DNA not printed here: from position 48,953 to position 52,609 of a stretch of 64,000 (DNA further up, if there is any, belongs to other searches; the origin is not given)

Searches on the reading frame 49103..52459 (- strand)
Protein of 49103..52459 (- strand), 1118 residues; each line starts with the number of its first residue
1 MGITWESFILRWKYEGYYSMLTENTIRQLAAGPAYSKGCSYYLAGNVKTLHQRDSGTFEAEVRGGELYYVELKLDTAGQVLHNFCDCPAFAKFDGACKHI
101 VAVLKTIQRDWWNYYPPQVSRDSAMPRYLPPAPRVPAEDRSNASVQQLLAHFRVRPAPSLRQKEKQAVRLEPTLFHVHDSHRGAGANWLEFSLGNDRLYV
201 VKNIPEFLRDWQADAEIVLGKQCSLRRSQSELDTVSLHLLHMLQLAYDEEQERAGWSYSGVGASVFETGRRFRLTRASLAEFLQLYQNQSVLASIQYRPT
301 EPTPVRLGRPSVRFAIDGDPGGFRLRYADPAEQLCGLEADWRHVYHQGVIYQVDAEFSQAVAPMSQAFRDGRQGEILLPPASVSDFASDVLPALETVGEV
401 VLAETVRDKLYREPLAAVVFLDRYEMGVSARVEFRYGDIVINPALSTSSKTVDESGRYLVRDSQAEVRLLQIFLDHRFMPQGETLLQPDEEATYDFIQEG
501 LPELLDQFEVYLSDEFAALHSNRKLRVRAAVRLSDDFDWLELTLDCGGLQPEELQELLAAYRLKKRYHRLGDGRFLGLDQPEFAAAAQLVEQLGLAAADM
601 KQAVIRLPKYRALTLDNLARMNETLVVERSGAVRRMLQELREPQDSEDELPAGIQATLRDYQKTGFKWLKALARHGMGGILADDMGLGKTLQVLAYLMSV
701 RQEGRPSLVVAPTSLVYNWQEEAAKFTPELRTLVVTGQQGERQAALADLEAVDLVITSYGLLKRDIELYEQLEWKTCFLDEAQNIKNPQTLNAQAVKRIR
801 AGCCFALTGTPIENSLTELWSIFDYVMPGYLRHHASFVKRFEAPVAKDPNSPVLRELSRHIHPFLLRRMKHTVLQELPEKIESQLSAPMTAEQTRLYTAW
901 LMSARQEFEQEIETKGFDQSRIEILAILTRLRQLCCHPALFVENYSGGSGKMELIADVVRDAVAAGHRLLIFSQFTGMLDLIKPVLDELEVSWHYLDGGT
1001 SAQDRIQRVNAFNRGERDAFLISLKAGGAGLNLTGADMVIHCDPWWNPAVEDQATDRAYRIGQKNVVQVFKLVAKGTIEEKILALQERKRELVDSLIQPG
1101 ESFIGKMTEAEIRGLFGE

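Call 3: search_protein_families(library=ncbifam, proteins=[window:49103-52459:-])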
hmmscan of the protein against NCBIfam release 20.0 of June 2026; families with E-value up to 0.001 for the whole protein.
window:49103-52459:- (1118 aa): 11 families
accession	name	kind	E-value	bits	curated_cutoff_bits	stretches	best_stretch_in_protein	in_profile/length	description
NF053675.1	pilus_reg_Snf2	equivalog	4.4e-177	591.2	1100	1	193-1116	144-1026/1029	pilus expression-regulating Snf2 family helicase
NF058637.1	helic_SCO1167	equivalog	2.1e-138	463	1200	1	618-1113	429-926/932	SCO1167/SCO6262 family helicase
NF041790.1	anti-phage_ZorD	equivalog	3.5e-73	247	1500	1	632-1070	554-1033/1035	type I Zorya anti-phage system protein ZorD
NF038318.1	DISARM_DrmD_b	equivalog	3e-23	81.9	950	2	677-875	47-247/868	DISARM system SNF2-like helicase DrmD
NF042964.1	phospholipD_antiphage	equivalog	2.2e-14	52.8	1100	2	657-724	228-298/895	phospholipase D-like domain-containing anti-phage protein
NF038317.1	DISARM_DrmD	equivalog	2e-13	49.6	610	2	962-1083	502-636/1021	DISARM system SNF2-like helicase DrmD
NF058636.1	helic_sll1366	equivalog_domain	7.3e-13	48.1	550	1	627-689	526-589/589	sll1366 family intein-prone helicase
NF041062.1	DpdE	equivalog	1.3e-07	30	500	1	947-1061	524-639/1048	protein DpdE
NF003426.0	PRK04914.1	equivalog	6.1e-05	21.4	576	0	679-787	173-287/959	RNA polymerase-associated protein RapA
NF008169.0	PRK10917.2-3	equivalog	0.00012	20.8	555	1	681-767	255-336/610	ATP-dependent DNA helicase RecG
NF008164.0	PRK10917.1-2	equivalog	0.00068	18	785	1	608-816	227-439/704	ATP-dependent DNA helicase RecG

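Call 4: search_protein_families(library=pfam, proteins=[window:49103-52459:-])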
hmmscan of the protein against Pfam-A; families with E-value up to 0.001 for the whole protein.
window:49103-52459:- (1118 aa): 5 families
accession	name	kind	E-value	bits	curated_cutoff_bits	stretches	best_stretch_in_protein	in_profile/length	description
PF08455.15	SNF2_assoc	-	8.5e-82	275.5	27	1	270-651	1-373/373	Bacterial SNF2 helicase associated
PF00176.29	SNF2-rel_dom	-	9.2e-64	215.8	24.9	1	661-939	1-289/290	SNF2-related domain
PF00271.37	Helicase_C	-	1.6e-22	80.3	23.5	1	951-1062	2-110/110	Helicase conserved C-terminal domain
PF04851.21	ResIII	-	8.8e-07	29.4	22.5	1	657-812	3-163/164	Type III restriction enzyme, res subunit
PF04434.22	SWIM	-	9.9e-07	28.6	19.6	1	72-106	5-36/38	SWIM zinc finger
